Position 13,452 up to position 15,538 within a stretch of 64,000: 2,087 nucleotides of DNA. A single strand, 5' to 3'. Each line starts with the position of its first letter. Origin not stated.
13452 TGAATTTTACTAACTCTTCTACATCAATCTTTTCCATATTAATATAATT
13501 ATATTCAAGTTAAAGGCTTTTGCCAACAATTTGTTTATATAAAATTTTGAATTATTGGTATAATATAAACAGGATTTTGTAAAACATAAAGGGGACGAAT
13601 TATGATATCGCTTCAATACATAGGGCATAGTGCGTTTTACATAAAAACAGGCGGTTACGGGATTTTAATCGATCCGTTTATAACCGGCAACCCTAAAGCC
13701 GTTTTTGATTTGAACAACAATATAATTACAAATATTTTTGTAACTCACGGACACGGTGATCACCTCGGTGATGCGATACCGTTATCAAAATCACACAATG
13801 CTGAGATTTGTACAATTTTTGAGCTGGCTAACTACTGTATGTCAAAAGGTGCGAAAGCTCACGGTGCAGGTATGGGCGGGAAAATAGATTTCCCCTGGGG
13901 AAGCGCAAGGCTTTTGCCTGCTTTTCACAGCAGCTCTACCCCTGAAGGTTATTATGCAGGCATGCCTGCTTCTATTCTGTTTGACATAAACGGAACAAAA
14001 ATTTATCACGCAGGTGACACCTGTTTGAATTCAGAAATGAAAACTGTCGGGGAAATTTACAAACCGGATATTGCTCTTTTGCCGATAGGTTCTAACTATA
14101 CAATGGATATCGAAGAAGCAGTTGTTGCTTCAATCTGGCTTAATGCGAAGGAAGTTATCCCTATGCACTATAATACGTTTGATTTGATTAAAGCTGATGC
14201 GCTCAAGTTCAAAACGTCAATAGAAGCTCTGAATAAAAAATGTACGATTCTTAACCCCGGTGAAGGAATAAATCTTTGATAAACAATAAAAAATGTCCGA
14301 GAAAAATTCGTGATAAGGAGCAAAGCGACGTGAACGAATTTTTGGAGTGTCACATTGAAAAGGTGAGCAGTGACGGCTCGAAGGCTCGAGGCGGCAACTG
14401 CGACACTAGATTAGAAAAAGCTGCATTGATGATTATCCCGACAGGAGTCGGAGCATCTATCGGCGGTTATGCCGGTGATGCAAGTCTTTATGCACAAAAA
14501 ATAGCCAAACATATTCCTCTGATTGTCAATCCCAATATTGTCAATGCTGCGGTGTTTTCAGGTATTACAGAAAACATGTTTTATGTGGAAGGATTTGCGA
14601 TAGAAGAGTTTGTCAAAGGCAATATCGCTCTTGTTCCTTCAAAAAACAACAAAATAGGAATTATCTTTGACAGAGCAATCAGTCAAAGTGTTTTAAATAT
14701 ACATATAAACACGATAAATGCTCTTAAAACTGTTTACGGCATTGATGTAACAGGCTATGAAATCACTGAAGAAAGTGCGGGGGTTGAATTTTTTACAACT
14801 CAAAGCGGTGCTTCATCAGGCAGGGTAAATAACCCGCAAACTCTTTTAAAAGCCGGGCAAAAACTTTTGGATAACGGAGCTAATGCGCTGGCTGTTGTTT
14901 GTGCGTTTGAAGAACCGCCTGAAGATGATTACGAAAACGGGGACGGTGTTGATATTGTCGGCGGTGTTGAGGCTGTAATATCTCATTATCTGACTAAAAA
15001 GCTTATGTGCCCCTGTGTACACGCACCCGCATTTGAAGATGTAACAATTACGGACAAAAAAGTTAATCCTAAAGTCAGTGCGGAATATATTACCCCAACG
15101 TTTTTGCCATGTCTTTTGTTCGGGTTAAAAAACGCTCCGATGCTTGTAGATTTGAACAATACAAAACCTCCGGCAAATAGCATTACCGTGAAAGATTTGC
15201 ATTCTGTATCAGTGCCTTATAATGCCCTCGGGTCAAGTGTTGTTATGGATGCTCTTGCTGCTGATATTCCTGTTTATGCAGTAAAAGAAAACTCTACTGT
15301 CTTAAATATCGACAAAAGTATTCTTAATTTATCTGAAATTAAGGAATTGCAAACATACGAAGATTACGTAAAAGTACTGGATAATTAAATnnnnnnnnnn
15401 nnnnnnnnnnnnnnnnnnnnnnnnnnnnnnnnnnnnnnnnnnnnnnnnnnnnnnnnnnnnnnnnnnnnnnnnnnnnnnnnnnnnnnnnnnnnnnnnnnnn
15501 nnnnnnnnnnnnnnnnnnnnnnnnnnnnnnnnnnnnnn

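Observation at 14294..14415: Interspersed 122-nt GC-rich repeat family (4 copies), always co-oriented with local transcription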

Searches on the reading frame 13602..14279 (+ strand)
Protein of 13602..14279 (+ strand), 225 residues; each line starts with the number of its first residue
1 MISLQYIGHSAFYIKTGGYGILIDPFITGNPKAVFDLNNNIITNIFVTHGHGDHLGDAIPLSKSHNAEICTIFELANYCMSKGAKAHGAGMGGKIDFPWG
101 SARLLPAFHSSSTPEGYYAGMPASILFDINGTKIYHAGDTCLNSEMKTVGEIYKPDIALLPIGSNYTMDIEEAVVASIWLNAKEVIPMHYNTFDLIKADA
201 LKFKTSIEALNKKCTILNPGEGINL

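Call 15: search_protein_families(library=pfam, proteins=[window:13602-14279:+])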
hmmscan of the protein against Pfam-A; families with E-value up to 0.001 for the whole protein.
window:13602-14279:+ (225 aa): 3 families
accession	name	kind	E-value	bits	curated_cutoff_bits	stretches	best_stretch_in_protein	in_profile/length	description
PF13483.12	Lactamase_B_3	-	4.8e-20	72.6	24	1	4-189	2-160/160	Beta-lactamase superfamily domain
PF12706.13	Lactamase_B_2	-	5.6e-16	59.2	27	1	21-190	3-200/200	Beta-lactamase superfamily domain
PF00753.33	Lactamase_B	-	3.3e-10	40.7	22.7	1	9-149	6-159/196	Metallo-beta-lactamase superfamily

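Call 60: find_encoding_contigs(protein=window:13602-14279:+, flank=1500, max_places=8)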
Protein window:13602-14279:+ (225 aa): 23 contigs read that carry it; 8 places shown.
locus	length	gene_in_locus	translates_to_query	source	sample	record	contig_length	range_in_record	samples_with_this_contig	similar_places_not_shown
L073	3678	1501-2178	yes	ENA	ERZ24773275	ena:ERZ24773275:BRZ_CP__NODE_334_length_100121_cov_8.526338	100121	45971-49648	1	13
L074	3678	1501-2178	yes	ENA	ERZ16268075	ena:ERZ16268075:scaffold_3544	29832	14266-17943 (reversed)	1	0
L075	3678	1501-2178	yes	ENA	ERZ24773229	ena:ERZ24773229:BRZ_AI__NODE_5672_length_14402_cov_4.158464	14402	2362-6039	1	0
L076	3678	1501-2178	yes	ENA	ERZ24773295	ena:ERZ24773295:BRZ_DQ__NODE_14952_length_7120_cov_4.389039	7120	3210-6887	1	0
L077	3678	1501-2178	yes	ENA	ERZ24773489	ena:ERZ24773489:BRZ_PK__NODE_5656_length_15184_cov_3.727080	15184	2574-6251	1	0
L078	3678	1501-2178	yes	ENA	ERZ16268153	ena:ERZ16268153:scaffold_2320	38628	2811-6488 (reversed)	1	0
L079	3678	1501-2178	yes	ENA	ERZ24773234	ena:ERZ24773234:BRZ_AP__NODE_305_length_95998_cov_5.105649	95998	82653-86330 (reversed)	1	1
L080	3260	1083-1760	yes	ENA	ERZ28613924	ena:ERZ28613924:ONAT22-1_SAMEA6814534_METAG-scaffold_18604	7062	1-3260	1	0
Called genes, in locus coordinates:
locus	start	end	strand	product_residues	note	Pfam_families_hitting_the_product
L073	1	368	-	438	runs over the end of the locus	PF01134:GIDA, PF01266:DAO (faint), PF13450:NAD_binding_8 (weak)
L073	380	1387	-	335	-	PF13487:HD_5, PF01966:HD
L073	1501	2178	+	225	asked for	PF00753:Lactamase_B, PF13483:Lactamase_B_3, PF12706:Lactamase_B_2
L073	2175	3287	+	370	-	PF11805:DUF3326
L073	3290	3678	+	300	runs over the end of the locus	-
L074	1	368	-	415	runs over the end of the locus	PF01134:GIDA, PF01266:DAO (faint), PF13450:NAD_binding_8 (weak)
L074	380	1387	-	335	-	PF13487:HD_5, PF01966:HD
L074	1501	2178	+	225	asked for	PF00753:Lactamase_B, PF13483:Lactamase_B_3, PF12706:Lactamase_B_2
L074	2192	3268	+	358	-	PF11805:DUF3326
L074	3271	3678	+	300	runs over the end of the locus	-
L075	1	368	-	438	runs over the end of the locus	PF01134:GIDA, PF01266:DAO (faint), PF13450:NAD_binding_8 (weak)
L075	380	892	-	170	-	PF01966:HD, PF13487:HD_5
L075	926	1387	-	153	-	-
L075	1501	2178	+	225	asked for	PF00753:Lactamase_B, PF13483:Lactamase_B_3, PF12706:Lactamase_B_2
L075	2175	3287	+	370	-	PF11805:DUF3326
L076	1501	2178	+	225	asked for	PF00753:Lactamase_B, PF13483:Lactamase_B_3, PF12706:Lactamase_B_2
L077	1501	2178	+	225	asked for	PF00753:Lactamase_B, PF13483:Lactamase_B_3, PF12706:Lactamase_B_2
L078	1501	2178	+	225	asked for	PF00753:Lactamase_B, PF13483:Lactamase_B_3, PF12706:Lactamase_B_2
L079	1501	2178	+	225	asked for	PF00753:Lactamase_B, PF13483:Lactamase_B_3, PF12706:Lactamase_B_2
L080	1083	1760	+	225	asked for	PF00753:Lactamase_B, PF13483:Lactamase_B_3, PF12706:Lactamase_B_2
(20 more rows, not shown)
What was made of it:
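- Checked: Public gene calls carry the inflated 370-aa version (call 60).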

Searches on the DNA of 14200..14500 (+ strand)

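Call 18: search_rna_families(source=window, start=14200, end=14500, threshold=evalue, max_evalue=10)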
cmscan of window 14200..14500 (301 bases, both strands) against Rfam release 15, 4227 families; matches with E-value up to 10: 4.
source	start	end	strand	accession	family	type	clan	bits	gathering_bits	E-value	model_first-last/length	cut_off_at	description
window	14262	14342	+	RF02730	JA02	Gene; sRNA;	-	16.8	49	7.8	1-116/116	no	Aggregatibacter sRNA JA02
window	14256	14321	+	RF00202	snoR66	Gene; snRNA; snoRNA; CD-box;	-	13.4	43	5.8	1-76/76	no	Small nucleolar RNA R66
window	14399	14454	+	RF01130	sR46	Gene; snRNA; snoRNA; CD-box;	-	13.3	50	0.91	1-56/56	no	Small nucleolar RNA sR46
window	14422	14455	+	RF00276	SNORD52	Gene; snRNA; snoRNA; CD-box;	CL00063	12.8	45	5.8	1-67/67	no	Small nucleolar RNA SNORD52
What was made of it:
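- On Any curated RNA family (Rfam 15): At E<=10 over copy A there are only chance snoRNA/sRNA hits far below threshold (call 18).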

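Call 55: build_rna_model(alignment_id=A4)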
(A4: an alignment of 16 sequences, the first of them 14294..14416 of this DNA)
Model R1 built from alignment A4 (16 sequences, 124 columns); structure: RNAalifold consensus.
model positions 123; base pairs 30; branch points 1; effective number of sequences 1.15; information 0.589 bits per position. Calibrated on 0.2 Mb of random sequence (short: E-values are rough).
structure used (alignment columns):
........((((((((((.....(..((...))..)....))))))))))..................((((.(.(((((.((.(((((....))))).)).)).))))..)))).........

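Call 56: search_with_rna_model(model_id=R1, source=window, filters=off, max_evalue=10)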
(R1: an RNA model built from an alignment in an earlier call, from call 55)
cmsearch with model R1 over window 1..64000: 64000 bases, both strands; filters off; matches with E-value up to 10: 20.
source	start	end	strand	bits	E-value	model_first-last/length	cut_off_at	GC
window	14294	14416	+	156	9.3e-29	1-123/123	no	0.48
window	18392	18514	+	154.9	1.5e-28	1-123/123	no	0.46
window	52668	52790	-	142.1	4.9e-26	1-123/123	no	0.49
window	61140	61247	-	62.5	2e-10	1-123/123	no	0.43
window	61079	61127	-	43.7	9.6e-07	66-114/123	no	0.61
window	37837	37923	+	21.7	0.02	1-123/123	no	0.26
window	52616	52730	+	16.1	0.24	1-123/123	no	0.42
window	7267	7375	+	15.6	0.3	1-123/123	no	0.32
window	43966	44016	-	12.5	1.3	1-123/123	no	0.31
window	9276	9328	-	11.5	2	1-123/123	no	0.26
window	6461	6596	+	11.4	2.1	1-123/123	no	0.31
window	16124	16195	+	10.9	2.6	1-123/123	no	0.31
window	26686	26803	+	10.7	2.8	1-123/123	no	0.31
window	25643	25724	-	10.1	3.7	1-123/123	no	0.27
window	58994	59089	-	9.6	4.7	1-123/123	no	0.34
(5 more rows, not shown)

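Call 57: search_with_rna_model(model_id=R1, sources=[L001, L002, L003, L004, L005, L007, L008, L009, L010, L011, L012, L013, L016, L017, L019, L020, L024, L025, L027, L028, L030, L031, L033, L034, L036, L037, L038, L041, L042, L043, L044, L045, L046, L047, L048, L049, L050, L051, L052, L053, L054, L055, L056, L057, L058, L059, L060, L061, L062, L063, L064], max_evalue=0.01)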
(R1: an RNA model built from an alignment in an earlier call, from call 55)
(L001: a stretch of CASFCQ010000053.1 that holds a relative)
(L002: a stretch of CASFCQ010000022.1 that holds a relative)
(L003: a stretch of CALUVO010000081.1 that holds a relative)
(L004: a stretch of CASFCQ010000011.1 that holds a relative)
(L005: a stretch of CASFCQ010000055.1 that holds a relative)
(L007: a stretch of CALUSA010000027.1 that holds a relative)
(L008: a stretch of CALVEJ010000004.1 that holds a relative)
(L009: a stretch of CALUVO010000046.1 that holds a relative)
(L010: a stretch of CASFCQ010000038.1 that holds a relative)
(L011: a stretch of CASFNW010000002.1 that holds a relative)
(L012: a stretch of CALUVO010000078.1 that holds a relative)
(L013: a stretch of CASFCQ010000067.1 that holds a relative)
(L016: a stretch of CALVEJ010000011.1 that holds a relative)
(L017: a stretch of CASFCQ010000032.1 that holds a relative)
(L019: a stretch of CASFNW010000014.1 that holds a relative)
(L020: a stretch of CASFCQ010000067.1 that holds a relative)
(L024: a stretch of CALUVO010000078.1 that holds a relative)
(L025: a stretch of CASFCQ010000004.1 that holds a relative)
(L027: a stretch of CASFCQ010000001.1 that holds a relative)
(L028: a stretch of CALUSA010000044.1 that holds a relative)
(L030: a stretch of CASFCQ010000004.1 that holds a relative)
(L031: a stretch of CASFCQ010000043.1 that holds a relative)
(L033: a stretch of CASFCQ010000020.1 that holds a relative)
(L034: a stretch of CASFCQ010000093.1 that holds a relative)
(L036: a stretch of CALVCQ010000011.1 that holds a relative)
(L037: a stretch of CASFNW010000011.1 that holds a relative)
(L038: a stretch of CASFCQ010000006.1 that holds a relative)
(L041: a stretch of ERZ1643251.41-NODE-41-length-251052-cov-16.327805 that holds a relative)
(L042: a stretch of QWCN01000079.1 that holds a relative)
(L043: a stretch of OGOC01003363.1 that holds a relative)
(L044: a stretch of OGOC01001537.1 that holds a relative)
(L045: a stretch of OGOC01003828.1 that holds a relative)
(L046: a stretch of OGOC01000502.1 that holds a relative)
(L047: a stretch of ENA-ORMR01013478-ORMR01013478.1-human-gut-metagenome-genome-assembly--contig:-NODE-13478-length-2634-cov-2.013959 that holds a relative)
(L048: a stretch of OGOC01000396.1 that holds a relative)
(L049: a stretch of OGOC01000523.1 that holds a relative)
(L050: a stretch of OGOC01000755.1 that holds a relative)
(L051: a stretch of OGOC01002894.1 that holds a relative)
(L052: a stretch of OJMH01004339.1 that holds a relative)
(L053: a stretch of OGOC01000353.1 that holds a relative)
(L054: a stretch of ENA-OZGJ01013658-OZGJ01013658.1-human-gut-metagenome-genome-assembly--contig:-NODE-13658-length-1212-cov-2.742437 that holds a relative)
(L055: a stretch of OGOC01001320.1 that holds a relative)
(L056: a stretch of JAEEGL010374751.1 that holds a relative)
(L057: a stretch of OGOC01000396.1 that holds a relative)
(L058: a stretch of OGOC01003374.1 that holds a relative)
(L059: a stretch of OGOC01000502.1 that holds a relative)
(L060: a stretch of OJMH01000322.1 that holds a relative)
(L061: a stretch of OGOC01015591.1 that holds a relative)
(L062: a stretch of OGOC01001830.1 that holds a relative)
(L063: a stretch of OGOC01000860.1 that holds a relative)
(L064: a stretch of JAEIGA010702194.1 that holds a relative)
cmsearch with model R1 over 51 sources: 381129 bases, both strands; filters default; matches with E-value up to 0.01: 58.
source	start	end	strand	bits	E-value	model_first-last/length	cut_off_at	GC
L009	592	714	+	156.7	3.9e-28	1-123/123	no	0.47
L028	3549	3671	+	156.2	5e-28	1-123/123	no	0.47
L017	3335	3457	+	156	5.6e-28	1-123/123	no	0.47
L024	4375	4497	-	155.3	7.4e-28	1-123/123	no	0.48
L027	7289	7411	+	154.5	1.1e-27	1-123/123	no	0.47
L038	5577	5699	+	154.3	1.2e-27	1-123/123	no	0.49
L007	6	128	-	152.9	2.2e-27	1-123/123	no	0.47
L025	2803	2925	-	151.1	4.9e-27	1-123/123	no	0.48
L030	1086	1208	-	148.8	1.4e-26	1-123/123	no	0.5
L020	2348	2470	+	147.9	2.1e-26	1-123/123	no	0.46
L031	326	445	-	141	4.7e-25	1-123/123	no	0.47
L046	4266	4389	+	139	1.2e-24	1-123/123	no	0.45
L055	6246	6369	-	137.2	2.6e-24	1-123/123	no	0.44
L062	5193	5316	+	137.2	2.6e-24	1-123/123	no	0.44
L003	3054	3175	-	135.9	4.7e-24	1-123/123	no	0.45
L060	9545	9668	+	135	7.3e-24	1-123/123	no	0.45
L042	1877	1999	-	134.7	8.3e-24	1-123/123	no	0.44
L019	7771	7965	-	134.5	8.9e-24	1-123/123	no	0.51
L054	371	494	-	132.5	2.2e-23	1-123/123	no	0.44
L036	1993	2115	-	131.7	3.1e-23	1-123/123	no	0.45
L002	949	1131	-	131.2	4.1e-23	1-123/123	no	0.49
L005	6258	6373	-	129.1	1e-22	1-123/123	no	0.48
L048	1001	1162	-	120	6.2e-21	1-123/123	no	0.44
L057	8803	8968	+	118.7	1.1e-20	1-123/123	no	0.46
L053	2607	2768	+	118.3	1.3e-20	1-123/123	no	0.44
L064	1162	1284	-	117.7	1.8e-20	1-123/123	no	0.45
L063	7333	7494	+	115.5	4.9e-20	1-123/123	no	0.43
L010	3871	3969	-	113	1.5e-19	25-123/123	5'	0.51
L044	4493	4658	+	111.6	2.8e-19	1-123/123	no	0.47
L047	1283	1425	+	106.8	2.4e-18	1-123/123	no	0.46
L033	7210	7331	+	106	3.5e-18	1-123/123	no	0.43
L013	4577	4755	+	95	5e-16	1-123/123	no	0.51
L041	9360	9588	+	86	2.9e-14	1-123/123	no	0.46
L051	1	85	-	85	4.6e-14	1-85/123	3'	0.45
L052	9662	9746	+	85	4.6e-14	1-85/123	3'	0.45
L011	4447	4527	+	82.1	1.7e-13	1-123/123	no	0.52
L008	7467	7568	+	74.3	5.7e-12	1-123/123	no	0.51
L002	6589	6709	-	72.6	1.2e-11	1-123/123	no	0.32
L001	4464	4557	-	68.6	7.5e-11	1-123/123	no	0.45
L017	6140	6247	+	65.5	3e-10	1-123/123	no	0.43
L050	1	55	-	64.4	4.9e-10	1-55/123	3'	0.38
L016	4022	4116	+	64.1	5.6e-10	1-123/123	no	0.46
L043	8803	8856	+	63.5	7.6e-10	1-54/123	3'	0.39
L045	7730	7783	+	63.5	7.6e-10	1-54/123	3'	0.39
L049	10986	11039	+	63.5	7.6e-10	1-54/123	3'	0.39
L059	9045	9098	+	63.5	7.6e-10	1-54/123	3'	0.39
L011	4319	4400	+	62.6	1.1e-09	1-123/123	no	0.45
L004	2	98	+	60.4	3e-09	1-123/123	no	0.52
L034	1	97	+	60.4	3e-09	1-123/123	no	0.52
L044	10133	10182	+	58.9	6e-09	1-50/123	3'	0.38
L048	91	187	+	54.6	4.1e-08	1-123/123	no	0.47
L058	1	58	+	50.4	2.8e-07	67-123/123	5'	0.55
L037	5052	5227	+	50.2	3e-07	1-123/123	no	0.47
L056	1676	1846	-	49.3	4.5e-07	1-123/123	no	0.51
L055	8835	8927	-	39.9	3.1e-05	1-123/123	no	0.56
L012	6700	6903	+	35.9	0.00019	1-123/123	no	0.5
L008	7128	7251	-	34.1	0.00043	1-123/123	no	0.54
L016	2125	2216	+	31.3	0.0015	1-123/123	no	0.3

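Call 76: search_dna_similar(query=window:14294-14416:+, collection=phages, mode=distant, max_evalue=0.001)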
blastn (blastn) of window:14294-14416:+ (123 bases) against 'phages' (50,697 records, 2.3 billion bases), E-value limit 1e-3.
No match.

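Call 77: search_dna_similar(query=window:14294-14416:+, collection=plasmids, mode=distant, max_evalue=0.001)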
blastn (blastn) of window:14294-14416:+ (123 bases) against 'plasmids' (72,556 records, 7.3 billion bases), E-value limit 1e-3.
No match.

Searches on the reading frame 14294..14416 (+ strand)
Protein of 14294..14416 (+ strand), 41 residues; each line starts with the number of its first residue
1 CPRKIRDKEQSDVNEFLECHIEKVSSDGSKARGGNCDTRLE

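Call 33: find_homologous_proteins(query=window:14294-14416:+, max_evalue=0.001)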
Query window:14294-14416:+ (41 aa): 19 proteins with E <= 0.001 among 25 candidates.
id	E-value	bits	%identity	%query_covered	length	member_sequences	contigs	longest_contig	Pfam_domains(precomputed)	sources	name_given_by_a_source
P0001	7.8e-19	83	95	100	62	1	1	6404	-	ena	-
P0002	1.0e-15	73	85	100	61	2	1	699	-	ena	-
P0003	8.9e-15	70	83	100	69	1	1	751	-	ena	-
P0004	7.3e-14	67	100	80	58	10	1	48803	-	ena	-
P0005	2.5e-12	63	87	93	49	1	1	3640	-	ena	-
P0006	1.9e-10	57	97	71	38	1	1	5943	-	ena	-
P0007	1.1e-9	55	93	71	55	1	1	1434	-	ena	-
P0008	4.3e-9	53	68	100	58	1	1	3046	-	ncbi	-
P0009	5.5e-9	52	93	71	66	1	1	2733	-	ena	-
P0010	2.4e-8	51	86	71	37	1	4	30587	-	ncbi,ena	-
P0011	3.0e-7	47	66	100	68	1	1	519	-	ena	-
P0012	2.0e-5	42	88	59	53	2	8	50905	-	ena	-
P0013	2.4e-5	41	88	59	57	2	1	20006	-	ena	-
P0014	5.9e-5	40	70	76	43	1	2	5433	-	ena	-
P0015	6.3e-5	40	59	71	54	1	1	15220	-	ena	-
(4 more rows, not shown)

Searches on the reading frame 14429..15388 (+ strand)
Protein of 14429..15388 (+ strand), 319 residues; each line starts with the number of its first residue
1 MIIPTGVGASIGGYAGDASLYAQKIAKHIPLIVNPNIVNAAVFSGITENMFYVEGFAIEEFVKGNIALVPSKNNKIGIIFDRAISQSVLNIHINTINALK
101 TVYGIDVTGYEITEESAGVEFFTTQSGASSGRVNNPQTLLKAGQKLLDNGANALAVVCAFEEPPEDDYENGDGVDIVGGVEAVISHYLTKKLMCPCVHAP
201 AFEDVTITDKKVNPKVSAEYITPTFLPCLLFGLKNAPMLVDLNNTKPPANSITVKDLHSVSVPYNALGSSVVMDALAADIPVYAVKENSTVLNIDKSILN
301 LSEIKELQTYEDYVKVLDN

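Call 15: search_protein_families(library=pfam, proteins=[window:14429-15388:+])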
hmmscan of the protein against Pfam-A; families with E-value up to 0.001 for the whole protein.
window:14429-15388:+ (319 aa): 1 family
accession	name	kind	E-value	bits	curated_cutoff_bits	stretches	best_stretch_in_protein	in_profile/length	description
PF11805.13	DUF3326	-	4.9e-90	302.4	25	1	1-313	4-320/337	Protein of unknown function (DUF3326)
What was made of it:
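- Checked: The DUF3326 profile match starts at residue 1 of the ATG-14429 product (call 15).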
